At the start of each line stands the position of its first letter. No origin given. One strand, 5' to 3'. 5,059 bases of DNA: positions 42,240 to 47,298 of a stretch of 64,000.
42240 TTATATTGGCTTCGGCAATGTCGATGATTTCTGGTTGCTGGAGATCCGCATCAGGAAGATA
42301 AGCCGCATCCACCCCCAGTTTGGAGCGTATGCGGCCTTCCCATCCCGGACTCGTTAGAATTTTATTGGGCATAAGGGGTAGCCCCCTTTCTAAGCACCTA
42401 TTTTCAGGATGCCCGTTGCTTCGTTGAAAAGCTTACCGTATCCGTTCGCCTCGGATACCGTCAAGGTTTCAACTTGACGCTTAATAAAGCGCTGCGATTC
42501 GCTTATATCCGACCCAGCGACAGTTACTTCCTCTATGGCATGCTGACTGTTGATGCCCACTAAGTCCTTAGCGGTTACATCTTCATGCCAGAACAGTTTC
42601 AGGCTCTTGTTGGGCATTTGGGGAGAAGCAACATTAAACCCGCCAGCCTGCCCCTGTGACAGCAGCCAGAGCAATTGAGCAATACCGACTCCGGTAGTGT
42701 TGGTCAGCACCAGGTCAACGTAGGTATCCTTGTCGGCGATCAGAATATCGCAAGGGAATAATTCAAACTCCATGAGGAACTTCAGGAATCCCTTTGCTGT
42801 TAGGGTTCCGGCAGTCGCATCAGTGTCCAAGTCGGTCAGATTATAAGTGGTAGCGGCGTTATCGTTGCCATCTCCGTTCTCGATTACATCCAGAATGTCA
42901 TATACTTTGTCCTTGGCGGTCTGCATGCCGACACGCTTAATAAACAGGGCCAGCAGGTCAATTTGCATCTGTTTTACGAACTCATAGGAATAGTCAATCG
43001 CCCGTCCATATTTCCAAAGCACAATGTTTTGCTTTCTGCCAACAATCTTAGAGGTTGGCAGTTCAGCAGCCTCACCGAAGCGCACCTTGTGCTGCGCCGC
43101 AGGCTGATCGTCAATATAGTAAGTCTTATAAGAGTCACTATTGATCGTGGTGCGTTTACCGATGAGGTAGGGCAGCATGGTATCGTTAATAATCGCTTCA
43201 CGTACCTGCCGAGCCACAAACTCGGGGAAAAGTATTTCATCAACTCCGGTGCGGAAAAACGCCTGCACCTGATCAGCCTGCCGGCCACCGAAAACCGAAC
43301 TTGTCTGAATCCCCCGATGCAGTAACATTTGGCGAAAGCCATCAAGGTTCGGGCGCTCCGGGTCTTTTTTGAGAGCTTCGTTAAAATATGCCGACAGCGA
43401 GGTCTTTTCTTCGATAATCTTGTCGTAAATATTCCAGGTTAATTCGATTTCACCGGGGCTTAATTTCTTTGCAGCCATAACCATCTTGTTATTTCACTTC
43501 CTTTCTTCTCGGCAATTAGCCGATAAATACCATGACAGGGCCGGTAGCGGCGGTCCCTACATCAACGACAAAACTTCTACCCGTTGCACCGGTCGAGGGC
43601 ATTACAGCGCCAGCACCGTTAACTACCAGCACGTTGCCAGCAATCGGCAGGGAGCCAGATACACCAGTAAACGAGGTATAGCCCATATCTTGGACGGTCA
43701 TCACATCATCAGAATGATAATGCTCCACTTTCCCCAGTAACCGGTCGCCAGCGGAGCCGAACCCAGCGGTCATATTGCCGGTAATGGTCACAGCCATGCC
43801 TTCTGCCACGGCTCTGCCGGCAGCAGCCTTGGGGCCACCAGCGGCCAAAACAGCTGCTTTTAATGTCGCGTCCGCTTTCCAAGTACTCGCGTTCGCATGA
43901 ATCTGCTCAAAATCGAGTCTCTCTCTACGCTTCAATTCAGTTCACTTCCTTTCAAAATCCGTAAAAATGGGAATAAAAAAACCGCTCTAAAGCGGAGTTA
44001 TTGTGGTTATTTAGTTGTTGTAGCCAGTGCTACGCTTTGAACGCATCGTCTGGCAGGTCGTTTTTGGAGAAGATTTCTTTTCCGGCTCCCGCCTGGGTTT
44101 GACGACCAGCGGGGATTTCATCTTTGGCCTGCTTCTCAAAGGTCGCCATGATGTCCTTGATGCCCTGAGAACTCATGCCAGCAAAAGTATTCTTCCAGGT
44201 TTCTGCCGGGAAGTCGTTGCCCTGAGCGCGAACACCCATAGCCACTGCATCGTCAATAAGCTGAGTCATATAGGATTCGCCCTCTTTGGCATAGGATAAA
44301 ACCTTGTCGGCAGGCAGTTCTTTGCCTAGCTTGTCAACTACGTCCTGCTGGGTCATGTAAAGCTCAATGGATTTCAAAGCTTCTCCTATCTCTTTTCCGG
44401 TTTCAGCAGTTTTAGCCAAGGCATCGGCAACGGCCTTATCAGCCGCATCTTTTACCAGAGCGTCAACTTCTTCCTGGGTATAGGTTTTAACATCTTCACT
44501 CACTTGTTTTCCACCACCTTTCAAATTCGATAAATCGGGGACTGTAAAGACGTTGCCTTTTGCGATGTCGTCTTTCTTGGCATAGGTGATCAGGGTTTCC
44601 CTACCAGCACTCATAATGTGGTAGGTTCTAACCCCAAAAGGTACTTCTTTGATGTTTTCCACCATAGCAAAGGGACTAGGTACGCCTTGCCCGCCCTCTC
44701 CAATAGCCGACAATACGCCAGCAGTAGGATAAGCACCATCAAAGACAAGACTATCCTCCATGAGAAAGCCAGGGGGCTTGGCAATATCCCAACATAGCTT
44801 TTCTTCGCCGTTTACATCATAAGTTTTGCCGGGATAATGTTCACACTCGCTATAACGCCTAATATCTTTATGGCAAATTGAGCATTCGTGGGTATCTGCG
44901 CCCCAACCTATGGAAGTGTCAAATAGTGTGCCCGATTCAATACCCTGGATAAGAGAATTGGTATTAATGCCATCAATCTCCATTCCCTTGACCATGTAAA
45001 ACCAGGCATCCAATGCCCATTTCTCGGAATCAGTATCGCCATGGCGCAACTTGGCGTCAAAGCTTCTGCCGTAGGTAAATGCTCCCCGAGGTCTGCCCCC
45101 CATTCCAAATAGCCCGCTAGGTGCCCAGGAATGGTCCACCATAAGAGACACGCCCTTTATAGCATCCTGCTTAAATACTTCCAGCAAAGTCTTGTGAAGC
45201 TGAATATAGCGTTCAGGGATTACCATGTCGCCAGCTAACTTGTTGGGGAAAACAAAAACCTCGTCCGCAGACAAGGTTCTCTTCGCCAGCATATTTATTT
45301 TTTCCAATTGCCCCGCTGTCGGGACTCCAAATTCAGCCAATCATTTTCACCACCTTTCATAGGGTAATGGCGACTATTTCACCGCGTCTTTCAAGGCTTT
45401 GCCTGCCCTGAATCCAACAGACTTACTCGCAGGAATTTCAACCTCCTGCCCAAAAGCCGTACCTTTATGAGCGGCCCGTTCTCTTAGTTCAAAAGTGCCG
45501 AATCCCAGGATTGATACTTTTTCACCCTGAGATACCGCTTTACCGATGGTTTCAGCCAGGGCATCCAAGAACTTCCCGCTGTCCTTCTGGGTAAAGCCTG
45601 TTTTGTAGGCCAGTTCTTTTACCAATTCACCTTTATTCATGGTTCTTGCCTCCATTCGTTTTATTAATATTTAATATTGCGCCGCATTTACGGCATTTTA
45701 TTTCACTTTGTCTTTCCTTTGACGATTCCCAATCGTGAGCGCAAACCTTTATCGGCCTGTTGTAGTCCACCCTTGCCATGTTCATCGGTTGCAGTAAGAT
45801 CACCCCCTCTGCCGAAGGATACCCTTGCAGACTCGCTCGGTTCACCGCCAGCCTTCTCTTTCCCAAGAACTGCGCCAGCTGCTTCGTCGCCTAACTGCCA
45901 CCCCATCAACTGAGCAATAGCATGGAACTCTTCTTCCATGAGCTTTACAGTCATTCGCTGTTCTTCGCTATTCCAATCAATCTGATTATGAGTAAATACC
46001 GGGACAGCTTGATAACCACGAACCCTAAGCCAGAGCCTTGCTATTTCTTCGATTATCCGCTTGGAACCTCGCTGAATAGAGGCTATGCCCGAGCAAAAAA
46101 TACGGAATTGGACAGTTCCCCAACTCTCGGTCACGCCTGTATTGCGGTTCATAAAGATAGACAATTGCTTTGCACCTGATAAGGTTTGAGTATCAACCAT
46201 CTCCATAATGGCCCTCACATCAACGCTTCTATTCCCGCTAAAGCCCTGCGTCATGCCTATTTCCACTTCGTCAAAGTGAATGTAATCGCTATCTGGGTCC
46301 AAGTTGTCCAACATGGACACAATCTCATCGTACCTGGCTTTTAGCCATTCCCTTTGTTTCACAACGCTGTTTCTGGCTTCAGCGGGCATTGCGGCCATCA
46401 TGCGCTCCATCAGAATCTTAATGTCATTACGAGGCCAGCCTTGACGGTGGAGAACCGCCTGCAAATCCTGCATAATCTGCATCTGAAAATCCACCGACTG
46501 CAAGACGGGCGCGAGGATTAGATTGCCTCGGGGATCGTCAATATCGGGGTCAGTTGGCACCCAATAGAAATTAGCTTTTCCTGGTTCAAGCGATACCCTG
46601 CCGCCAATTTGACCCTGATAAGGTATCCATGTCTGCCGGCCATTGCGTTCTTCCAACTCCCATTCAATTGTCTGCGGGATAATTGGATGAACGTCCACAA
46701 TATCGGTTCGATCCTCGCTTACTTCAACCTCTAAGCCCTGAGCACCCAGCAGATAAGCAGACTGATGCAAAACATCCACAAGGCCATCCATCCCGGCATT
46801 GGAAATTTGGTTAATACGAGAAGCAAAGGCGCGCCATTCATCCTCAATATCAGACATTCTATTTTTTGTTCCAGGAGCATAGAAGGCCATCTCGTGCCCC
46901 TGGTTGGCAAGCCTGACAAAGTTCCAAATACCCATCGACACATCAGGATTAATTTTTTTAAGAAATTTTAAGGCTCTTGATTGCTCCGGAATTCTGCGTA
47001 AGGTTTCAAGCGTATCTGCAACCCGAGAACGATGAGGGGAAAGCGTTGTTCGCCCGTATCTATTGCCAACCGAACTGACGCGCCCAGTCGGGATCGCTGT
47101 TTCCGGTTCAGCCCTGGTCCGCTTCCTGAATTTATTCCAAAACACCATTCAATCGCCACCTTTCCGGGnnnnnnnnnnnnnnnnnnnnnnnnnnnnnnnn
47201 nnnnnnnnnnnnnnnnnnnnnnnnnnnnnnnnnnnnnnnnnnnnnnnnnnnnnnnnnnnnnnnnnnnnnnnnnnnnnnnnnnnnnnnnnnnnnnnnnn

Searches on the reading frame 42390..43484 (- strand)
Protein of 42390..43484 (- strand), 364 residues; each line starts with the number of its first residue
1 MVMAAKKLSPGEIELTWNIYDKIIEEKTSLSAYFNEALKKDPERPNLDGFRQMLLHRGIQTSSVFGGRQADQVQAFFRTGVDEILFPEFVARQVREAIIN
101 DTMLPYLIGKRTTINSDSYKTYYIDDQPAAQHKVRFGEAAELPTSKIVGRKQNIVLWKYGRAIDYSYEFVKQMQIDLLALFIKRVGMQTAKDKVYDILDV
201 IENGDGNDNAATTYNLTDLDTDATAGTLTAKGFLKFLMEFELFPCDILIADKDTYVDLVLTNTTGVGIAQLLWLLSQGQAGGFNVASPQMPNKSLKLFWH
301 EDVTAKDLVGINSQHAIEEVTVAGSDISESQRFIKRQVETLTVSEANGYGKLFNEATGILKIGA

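Call 75: search_dna_similar(query=window:42390-43484:-, collection=phages, mode=protein, max_evalue=0.00001, max_rows=15)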
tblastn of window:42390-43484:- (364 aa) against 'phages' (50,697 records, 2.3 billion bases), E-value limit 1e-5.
Records with a match: 10; places in all: 10; records where one place covers at least 80% of the query: 4.
Best place of each record, by identity: <60% 10.
By first word of the organism name: Bacteriophage 5; Achromobacter 3; Pseudoalteromonas 1; Xylophilus 1.
By host as written in the record: - 5; Achromobacter xylosoxidans 3; Pseudoalteromonas sp. KB12-38 1; Xylophilus sp. 1.
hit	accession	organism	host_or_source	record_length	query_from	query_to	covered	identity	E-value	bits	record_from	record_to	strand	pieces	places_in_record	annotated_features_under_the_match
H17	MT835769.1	Bacteriophage sp.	human fecal samples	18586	47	362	87%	28.2%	1e-21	102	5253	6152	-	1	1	record has no annotation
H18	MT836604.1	Bacteriophage sp.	human fecal samples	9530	47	362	87%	26.4%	8e-20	97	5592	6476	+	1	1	record has no annotation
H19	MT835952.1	Bacteriophage sp.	human fecal samples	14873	46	360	87%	25.9%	2e-21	101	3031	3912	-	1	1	record has no annotation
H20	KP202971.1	Achromobacter phage JWF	Achromobacter xylosoxidans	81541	85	364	77%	28.2%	2e-16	87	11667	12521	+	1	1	hypothetical protein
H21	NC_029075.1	Achromobacter phage JWF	Achromobacter xylosoxidans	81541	85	364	77%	28.2%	2e-16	87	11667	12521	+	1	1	major head protein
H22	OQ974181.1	Achromobacter phage 2-1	Achromobacter xylosoxidans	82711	85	364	77%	27.2%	1e-14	81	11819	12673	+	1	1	major head protein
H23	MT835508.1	Bacteriophage sp.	human fecal samples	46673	47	364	87%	23.4%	1e-16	87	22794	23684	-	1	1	record has no annotation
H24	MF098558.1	Pseudoalteromonas phage KB12-38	Pseudoalteromonas sp. KB12-38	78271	107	360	70%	27.6%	3e-10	68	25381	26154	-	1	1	capsid protein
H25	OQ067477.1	Xylophilus phage Lumi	Xylophilus sp.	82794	104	364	72%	25.7%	9e-10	66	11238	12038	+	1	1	hypothetical protein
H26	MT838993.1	Bacteriophage sp.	human fecal samples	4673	47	209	45%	30.9%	1e-15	84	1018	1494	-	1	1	record has no annotation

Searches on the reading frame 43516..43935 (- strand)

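Call 60: search_protein_families(library=phrogs, proteins=[window:43516-43935:-], max_evalue=0.001)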
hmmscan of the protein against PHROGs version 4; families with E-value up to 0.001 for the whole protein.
window:43516-43935:- (139 aa): 1 family
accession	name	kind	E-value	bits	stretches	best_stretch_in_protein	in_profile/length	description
phrog_4588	-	head and packaging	2.2e-07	31.8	1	42-131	26-115/121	virion structural protein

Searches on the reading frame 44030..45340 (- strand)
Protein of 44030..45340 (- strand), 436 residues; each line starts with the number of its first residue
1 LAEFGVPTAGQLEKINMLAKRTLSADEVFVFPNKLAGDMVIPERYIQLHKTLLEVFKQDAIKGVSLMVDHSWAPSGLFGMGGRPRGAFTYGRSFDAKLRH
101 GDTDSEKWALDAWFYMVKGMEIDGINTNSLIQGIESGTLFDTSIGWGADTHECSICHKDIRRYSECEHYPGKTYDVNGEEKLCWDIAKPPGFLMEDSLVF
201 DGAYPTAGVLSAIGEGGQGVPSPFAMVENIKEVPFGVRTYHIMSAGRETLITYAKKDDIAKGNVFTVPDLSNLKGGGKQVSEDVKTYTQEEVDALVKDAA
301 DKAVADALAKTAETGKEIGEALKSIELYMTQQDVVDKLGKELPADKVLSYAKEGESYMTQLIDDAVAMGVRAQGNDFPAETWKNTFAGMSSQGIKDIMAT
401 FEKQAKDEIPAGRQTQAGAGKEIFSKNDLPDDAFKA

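Call 3: search_protein_families(library=pfam, proteins=[window:44030-45340:-], max_evalue=0.01)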
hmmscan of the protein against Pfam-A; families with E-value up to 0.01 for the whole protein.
window:44030-45340:- (436 aa): 0 families

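Call 4: search_protein_families(library=phrogs, proteins=[window:44030-45340:-], max_evalue=0.01)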
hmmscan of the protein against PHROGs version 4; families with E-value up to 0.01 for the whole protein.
window:44030-45340:- (436 aa): 2 families
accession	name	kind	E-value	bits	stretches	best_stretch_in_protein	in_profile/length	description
phrog_37798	-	unknown function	1.7e-24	87.7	2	7-206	4-212/490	-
phrog_16951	-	unknown function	6.5e-19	69.2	1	8-220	16-209/312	-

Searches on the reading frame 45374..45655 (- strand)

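Call 3: search_protein_families(library=pfam, proteins=[window:45374-45655:-], max_evalue=0.01)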
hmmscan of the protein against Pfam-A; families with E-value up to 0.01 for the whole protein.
window:45374-45655:- (93 aa): 2 families
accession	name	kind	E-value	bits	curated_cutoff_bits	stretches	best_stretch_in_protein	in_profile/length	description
PF00216.26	Bac_DNA_binding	-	2.6e-24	85.7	22.4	1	6-93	1-90/90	Bacterial DNA-binding protein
PF18291.6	HU-HIG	-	2.4e-07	31.3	26.2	1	3-93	29-119/125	HU domain fused to wHTH, Ig, or Glycine-rich motif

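Call 4: search_protein_families(library=phrogs, proteins=[window:45374-45655:-], max_evalue=0.01)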
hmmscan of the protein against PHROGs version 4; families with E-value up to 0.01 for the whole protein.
window:45374-45655:- (93 aa): 1 family
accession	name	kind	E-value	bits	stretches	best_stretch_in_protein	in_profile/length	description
phrog_379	-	DNA, RNA and nucleotide metabolism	9.9e-27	94.2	1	3-93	27-119/138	DNA binding protein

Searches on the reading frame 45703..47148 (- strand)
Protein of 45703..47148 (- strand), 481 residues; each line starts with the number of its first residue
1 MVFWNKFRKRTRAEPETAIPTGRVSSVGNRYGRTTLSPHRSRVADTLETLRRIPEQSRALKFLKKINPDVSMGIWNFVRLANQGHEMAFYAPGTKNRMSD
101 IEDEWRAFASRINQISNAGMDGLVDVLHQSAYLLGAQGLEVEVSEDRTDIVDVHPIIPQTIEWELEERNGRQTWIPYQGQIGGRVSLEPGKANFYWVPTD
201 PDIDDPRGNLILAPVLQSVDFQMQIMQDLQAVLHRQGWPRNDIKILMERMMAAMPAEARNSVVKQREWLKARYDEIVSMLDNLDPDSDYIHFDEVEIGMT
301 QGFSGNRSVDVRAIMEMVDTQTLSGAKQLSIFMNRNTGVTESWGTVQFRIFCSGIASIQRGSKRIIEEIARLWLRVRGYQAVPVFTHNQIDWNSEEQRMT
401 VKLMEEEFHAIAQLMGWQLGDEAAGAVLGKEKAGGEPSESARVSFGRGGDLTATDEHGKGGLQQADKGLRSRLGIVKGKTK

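Call 3: search_protein_families(library=pfam, proteins=[window:45703-47148:-], max_evalue=0.01)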
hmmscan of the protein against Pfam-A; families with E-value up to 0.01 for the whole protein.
window:45703-47148:- (481 aa): 0 families

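Call 4: search_protein_families(library=phrogs, proteins=[window:45703-47148:-], max_evalue=0.01)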
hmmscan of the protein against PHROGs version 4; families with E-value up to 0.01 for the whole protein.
window:45703-47148:- (481 aa): 3 families
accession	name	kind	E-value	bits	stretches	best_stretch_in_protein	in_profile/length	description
phrog_3753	-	head and packaging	2.6e-46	159.4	1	58-437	59-428/503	portal protein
phrog_30703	-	head and packaging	5.2e-05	23.1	1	189-407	152-361/386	portal protein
phrog_21617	-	unknown function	0.0029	19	1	79-110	40-71/119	-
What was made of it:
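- Checked: Portal is 47148..45703 (phrog_3753 2.6e-46; call 4).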

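Call 11: search_dna_similar(query=window:45703-47148:-, collection=phages, mode=protein, max_evalue=0.001)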
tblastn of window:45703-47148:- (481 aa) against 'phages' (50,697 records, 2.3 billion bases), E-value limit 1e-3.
Records with a match: 15; places in all: 15; records where one place covers at least 80% of the query: 2.
Best place of each record, by identity: <60% 15.
By first word of the organism name: Brevibacillus 3; Achromobacter 3; Bacillus 2; Caulobacter 2; Enterococcus 1; Pseudoalteromonas 1; Bacteriophage 1; Phage 1; Xylophilus 1.
By host as written in the record: Brevibacillus laterosporus 3; Achromobacter xylosoxidans 3; Caulobacter crescentus 2; Bacillus cereus 1; Enterococcus faecium #5864 1; Bacillus pumilus strain 145 1; Pseudoalteromonas sp. KB12-38 1; - 1; and 2 more.
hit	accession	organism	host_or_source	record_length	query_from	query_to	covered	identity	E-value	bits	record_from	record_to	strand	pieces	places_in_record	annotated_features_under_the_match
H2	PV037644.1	Bacillus phage vB_BcM_CUBc25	Bacillus cereus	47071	42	448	85%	32.2%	3e-59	216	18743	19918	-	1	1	minor head protein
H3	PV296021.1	Enterococcus phage fHoEfm07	Enterococcus faecium #5864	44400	60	455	82%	31.6%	4e-50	189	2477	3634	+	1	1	portal protein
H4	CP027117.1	Bacillus phage EZ-2018a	Bacillus pumilus strain 145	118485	60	437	79%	29.3%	9e-39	156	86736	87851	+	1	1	record has no annotation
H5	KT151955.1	Brevibacillus phage Jenst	Brevibacillus laterosporus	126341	60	437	79%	28.8%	1e-42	168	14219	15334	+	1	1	hypothetical protein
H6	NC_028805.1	Brevibacillus phage Jenst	Brevibacillus laterosporus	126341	60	437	79%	28.8%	1e-42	168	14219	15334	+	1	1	portal protein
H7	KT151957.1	Brevibacillus phage SecTim467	Brevibacillus laterosporus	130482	60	437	79%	28.8%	1e-42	168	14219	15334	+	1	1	hypothetical protein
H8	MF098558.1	Pseudoalteromonas phage KB12-38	Pseudoalteromonas sp. KB12-38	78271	157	471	65%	23.9%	3e-12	75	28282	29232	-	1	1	hypothetical protein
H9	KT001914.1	Caulobacter phage Seuss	Caulobacter crescentus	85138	60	350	60%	24.2%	2e-6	57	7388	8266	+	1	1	hypothetical protein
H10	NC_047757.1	Caulobacter phage Seuss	Caulobacter crescentus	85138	60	350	60%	24.2%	2e-6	57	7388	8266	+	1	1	portal protein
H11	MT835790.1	Bacteriophage sp.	human fecal samples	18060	10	238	48%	26.7%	1e-6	57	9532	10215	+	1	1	record has no annotation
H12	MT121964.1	Phage DP SC_6_H4_2017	bacteria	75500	10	238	48%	25.4%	6e-7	58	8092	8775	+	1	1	none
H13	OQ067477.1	Xylophilus phage Lumi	Xylophilus sp.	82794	174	381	43%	23.3%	5e-9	65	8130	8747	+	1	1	hypothetical protein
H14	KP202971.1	Achromobacter phage JWF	Achromobacter xylosoxidans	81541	216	378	34%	23.8%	1e-9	67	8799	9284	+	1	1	hypothetical protein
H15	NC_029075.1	Achromobacter phage JWF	Achromobacter xylosoxidans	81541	216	378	34%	23.8%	1e-9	67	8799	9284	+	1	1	portal protein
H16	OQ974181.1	Achromobacter phage 2-1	Achromobacter xylosoxidans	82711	216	378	34%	21.3%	4e-6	56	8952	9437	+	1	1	hypothetical protein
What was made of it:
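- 45703..47148 (-): Portal protein, 20 nt downstream of the methyltransferase. phrog_3753 2.6e-46 (call 4); tblastn to annotated portal proteins (call 11)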

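Call 13: get_annotated_region(hit=H2, flank=6000)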
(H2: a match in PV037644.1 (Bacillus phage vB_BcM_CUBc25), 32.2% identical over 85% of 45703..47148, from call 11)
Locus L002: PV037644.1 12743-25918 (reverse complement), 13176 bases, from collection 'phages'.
description: Bacillus phage vB_BcM_CUBc25, complete genome.
organism: Bacillus phage vB_BcM_CUBc25 (NCBI taxid 3401961)
taxonomy: Viruses; Duplodnaviria; Heunggongvirae; Uroviricota; Caudoviricetes
host: Bacillus cereus; source: food; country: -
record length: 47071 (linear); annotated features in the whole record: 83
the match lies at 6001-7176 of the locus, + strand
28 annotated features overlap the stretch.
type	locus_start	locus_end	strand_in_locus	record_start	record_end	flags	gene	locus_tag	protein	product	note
CDS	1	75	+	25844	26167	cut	-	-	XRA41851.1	hypothetical protein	-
CDS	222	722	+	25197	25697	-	-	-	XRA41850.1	RNA polymerase sigma-70 factor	-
CDS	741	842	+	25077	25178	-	-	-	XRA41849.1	hypothetical protein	-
CDS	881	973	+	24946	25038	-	-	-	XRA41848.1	hypothetical protein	-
CDS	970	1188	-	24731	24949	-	-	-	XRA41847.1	hypothetical protein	-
CDS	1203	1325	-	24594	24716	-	-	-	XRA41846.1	hypothetical protein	-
CDS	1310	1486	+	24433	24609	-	-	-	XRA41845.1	hypothetical protein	-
CDS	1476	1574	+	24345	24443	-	-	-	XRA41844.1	hypothetical protein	-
CDS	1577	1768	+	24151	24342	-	-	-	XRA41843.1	hypothetical protein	-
CDS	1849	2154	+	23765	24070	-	-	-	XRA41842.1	hypothetical protein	-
CDS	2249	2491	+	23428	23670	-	-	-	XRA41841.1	hypothetical protein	-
CDS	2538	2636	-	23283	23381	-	-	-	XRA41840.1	hypothetical protein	-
CDS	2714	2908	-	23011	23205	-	-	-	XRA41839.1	hypothetical protein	-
CDS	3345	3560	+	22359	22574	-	-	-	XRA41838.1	hypothetical protein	-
CDS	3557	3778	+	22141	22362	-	-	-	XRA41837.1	hypothetical protein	-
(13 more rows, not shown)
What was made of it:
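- Checked: A related cultured Bacillus phage has portal directly after terL (call 13), so extra genes at this position are a real departure from the usual order.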
